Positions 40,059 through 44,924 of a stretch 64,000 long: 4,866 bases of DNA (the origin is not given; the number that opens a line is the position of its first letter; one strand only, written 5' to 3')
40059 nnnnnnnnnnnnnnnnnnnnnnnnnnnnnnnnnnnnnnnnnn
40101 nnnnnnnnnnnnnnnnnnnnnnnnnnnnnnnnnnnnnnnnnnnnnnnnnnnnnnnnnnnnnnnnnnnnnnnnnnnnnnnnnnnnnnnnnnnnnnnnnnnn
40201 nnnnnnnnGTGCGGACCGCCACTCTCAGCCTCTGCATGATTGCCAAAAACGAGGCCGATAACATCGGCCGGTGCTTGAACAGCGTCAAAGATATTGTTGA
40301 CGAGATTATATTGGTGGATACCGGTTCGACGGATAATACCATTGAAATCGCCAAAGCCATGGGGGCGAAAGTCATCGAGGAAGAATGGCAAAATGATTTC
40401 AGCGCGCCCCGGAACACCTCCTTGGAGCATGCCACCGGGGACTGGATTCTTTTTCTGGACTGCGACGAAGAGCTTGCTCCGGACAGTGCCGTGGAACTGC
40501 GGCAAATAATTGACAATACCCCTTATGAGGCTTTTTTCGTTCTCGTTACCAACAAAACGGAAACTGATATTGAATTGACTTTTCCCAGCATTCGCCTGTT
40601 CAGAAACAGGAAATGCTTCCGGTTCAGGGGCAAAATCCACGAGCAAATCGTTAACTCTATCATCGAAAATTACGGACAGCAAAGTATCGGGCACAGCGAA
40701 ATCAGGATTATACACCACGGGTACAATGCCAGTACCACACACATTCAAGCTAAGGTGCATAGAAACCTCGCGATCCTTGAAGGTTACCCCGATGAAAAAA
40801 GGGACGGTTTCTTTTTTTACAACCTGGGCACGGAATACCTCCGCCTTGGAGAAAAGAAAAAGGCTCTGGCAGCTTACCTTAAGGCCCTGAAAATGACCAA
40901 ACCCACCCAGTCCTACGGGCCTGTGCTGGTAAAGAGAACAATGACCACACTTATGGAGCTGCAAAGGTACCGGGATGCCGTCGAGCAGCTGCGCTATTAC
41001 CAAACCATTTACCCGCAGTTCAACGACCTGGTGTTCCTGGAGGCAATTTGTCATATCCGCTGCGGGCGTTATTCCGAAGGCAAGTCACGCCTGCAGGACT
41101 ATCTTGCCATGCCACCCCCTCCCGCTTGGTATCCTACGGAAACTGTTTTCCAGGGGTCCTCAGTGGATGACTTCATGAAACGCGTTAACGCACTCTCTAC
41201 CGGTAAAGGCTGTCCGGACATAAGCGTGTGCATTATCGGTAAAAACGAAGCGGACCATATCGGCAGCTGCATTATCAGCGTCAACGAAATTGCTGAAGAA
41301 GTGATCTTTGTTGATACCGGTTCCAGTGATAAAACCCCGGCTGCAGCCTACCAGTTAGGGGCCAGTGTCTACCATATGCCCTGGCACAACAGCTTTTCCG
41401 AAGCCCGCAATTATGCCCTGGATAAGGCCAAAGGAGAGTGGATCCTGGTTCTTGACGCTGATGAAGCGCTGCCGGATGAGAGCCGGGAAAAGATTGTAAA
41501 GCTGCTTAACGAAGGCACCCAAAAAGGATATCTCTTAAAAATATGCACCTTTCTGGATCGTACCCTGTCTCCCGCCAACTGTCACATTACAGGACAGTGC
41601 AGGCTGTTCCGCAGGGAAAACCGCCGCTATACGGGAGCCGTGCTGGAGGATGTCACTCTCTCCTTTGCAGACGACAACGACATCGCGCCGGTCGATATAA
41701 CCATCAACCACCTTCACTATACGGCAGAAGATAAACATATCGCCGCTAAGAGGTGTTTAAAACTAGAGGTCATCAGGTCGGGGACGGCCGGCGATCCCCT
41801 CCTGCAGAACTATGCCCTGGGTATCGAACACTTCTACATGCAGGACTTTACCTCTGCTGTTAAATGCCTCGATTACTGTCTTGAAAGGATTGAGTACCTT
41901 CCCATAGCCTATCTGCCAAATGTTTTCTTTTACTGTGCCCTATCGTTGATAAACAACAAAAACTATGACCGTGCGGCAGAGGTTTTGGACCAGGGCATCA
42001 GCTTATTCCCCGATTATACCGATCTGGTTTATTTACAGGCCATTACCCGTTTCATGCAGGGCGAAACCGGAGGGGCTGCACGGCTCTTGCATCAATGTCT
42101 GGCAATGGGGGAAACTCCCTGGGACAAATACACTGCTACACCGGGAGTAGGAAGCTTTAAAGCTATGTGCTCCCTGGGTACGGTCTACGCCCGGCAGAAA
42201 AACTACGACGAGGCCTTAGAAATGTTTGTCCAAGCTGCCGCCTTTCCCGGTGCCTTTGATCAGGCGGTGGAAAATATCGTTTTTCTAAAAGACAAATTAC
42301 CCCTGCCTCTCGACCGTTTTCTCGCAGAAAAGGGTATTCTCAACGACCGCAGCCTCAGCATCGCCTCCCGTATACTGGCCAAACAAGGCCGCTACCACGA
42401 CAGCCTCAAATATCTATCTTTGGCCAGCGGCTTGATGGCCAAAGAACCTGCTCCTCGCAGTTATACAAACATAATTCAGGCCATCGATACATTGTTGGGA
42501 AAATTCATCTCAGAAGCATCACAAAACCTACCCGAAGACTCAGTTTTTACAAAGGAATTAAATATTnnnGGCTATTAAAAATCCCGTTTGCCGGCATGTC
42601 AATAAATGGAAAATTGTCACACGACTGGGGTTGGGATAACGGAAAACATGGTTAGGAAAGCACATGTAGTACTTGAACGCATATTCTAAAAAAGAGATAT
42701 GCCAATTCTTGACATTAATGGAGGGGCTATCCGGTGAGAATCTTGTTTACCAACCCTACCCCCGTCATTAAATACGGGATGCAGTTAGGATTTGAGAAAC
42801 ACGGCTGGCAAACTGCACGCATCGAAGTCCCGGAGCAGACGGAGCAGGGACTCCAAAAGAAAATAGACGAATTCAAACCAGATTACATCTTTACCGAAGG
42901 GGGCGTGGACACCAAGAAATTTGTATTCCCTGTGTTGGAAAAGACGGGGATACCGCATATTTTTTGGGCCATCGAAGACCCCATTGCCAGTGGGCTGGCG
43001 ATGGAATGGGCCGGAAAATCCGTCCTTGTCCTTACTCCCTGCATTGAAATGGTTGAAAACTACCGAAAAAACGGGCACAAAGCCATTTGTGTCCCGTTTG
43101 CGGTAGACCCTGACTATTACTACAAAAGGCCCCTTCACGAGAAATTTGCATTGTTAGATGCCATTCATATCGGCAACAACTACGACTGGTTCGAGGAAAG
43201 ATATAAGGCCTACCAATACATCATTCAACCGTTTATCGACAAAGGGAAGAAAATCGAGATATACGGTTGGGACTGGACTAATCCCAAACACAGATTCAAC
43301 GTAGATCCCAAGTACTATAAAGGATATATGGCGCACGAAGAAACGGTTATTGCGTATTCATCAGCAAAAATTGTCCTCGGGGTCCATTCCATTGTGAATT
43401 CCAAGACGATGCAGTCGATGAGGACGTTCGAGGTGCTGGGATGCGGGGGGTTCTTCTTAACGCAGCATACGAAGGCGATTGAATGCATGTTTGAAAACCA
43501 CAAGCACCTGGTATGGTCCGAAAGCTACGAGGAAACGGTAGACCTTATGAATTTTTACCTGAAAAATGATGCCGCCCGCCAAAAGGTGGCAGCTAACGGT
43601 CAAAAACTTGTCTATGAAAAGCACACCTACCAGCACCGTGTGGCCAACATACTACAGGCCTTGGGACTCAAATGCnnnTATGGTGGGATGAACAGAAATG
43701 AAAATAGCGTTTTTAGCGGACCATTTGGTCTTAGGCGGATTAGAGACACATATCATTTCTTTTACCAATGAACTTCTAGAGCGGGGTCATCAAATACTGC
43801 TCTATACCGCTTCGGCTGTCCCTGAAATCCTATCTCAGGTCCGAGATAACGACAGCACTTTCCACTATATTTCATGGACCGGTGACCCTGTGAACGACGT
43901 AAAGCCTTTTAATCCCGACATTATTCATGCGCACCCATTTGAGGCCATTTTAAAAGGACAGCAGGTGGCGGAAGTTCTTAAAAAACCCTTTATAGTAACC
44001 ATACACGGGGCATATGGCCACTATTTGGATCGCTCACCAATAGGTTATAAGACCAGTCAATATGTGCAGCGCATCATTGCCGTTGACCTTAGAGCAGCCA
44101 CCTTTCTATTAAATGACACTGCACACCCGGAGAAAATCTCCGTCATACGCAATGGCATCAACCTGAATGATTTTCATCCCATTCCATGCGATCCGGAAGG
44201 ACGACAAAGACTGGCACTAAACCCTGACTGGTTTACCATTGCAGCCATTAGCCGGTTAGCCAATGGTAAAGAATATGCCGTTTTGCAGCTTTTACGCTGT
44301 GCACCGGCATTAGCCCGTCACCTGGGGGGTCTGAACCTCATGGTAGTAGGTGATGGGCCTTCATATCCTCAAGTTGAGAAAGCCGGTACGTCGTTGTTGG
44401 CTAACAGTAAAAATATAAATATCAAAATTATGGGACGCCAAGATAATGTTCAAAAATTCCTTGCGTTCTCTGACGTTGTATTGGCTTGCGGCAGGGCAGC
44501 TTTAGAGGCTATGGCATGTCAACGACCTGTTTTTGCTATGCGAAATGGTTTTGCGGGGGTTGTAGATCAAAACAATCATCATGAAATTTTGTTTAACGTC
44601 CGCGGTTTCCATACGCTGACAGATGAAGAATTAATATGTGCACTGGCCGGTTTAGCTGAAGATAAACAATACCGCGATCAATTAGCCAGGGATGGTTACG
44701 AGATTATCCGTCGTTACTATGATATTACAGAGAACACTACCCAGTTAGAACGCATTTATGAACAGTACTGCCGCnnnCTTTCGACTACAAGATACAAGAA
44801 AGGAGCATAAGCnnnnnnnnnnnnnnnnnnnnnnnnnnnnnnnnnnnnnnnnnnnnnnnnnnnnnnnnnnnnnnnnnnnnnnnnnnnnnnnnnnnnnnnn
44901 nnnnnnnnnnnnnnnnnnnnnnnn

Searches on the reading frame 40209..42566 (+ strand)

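Call 9: search_protein_families(library=pfam, proteins=[window:40209-42566:+], max_evalue=0.001)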
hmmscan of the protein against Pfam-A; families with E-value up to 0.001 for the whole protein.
window:40209-42566:+ (786 aa): 16 families
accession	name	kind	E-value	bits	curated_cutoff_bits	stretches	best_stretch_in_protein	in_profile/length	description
PF00535.33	Glycos_transf_2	-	5.1e-47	160.4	23.3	2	7-127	1-129/168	Glycosyl transferase family 2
PF07719.23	TPR_2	-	5.9e-19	67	27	1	202-229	3-30/34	Tetratricopeptide repeat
PF13704.12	Glyco_tranf_2_4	-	7.5e-16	58.9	27.5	2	13-93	1-88/98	Glycosyl transferase family 2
PF00515.34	TPR_1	-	3.5e-14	52.3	27.8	2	203-228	4-29/34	Tetratricopeptide repeat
PF13432.12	TPR_16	-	8.4e-13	48.9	32.7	0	577-624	4-51/65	Tetratricopeptide repeat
PF13428.12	TPR_14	-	5.1e-11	42.5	23.5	0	573-611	4-42/44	Tetratricopeptide repeat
PF10111.15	Glyco_tranf_2_2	-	1.1e-10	41.9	27.3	1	28-100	27-105/276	Glycosyltransferase like family 2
PF13424.12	TPR_12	-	2.5e-10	40.8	30.1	0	652-677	47-72/77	Tetratricopeptide repeat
PF14559.12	TPR_19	-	1e-09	39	25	0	583-629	4-50/68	Tetratricopeptide repeat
PF13181.12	TPR_8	-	1.1e-09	38.1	25.7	0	203-229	4-30/34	Tetratricopeptide repeat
PF13374.12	TPR_10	-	1.6e-08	34.7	27.5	0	652-678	4-30/42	Tetratricopeptide repeat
PF13176.12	TPR_7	-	1.7e-07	31.2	27.9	0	655-676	4-27/36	Tetratricopeptide repeat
PF13371.12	TPR_9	-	4.1e-07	30.3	35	1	580-636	5-61/73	Tetratricopeptide repeat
PF14853.12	Fis1_TPR_C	-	1.1e-05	26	25.3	0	572-603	3-34/53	Fis1 C-terminal tetratricopeptide repeat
PF25060.1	ARM_TT21_2nd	-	4.6e-05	23.5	27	0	584-639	202-257/270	Tetratricopeptide repeat protein 21 second ARM domain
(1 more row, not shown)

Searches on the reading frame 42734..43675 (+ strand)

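Call 9: search_protein_families(library=pfam, proteins=[window:42734-43675:+], max_evalue=0.001)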
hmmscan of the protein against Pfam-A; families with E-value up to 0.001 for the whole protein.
window:42734-43675:+ (314 aa): 1 family
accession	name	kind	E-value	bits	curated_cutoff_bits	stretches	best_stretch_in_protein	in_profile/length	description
PF13524.12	Glyco_trans_1_2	-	3.4e-28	98.8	25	1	171-308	14-144/144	Glycosyl transferase-like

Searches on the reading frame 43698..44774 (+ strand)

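Call 9: search_protein_families(library=pfam, proteins=[window:43698-44774:+], max_evalue=0.001)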
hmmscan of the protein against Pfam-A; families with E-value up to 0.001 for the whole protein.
window:43698-44774:+ (359 aa): 6 families
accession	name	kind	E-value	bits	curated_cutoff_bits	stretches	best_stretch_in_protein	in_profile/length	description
PF13439.12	Glyco_transf_4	-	9.1e-16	58.8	28.5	1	13-157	2-169/170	Glycosyltransferase Family 4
PF13692.12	Glyco_trans_1_4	-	7.1e-12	46.2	27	1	180-301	3-126/142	Glycosyl transferases group 1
PF00534.26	Glycos_transf_1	-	9e-08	32.3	26.4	1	169-334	6-170/172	Glycosyl transferases group 1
PF13524.12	Glyco_trans_1_2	-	3.2e-05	24.3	25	1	209-351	12-143/144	Glycosyl transferase-like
PF13477.12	Glyco_trans_4_2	-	0.00036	21.2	23.4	0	2-105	1-109/139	Glycosyl transferase 4-like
PF13579.12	Glyco_trans_4_4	-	0.0008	20.2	29.7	0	16-153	4-158/158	Glycosyl transferase 4-like domain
